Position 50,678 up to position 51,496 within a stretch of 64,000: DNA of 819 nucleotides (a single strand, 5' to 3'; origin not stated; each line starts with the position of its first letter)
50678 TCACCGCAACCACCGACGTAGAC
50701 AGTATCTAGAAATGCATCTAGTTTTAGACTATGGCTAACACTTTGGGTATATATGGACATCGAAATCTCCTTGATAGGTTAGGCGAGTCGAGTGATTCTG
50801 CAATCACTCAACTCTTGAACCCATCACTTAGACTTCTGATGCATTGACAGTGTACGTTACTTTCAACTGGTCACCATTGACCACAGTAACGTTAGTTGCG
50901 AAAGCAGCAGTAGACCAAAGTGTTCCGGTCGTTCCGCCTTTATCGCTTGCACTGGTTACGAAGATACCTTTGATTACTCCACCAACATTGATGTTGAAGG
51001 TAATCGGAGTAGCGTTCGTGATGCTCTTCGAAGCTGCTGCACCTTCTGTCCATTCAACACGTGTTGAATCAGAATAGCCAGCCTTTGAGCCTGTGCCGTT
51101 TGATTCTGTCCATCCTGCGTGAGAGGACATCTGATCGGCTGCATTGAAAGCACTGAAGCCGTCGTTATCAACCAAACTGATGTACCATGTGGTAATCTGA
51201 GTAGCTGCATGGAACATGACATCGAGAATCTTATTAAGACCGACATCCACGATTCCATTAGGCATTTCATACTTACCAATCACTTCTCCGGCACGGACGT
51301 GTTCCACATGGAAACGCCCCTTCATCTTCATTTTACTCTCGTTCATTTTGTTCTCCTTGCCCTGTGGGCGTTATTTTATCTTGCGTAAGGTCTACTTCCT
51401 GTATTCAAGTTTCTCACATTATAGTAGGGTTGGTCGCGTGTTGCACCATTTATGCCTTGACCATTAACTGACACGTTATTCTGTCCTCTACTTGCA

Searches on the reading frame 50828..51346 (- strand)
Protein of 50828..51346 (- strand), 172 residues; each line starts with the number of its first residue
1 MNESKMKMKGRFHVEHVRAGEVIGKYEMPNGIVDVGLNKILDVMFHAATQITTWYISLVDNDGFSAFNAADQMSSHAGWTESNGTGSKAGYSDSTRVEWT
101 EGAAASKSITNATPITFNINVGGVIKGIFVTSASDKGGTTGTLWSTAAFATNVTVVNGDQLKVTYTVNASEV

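Call 20: search_protein_families(library=pfam, proteins=[window:50828-51346:-], max_evalue=0.01)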
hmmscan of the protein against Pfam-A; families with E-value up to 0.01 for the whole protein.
window:50828-51346:- (172 aa): 1 family
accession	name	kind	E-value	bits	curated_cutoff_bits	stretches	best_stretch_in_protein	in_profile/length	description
PF23140.1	Gp80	-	1.5e-06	29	27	1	36-164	6-121/128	Podophage GP4 fiber I protein gp80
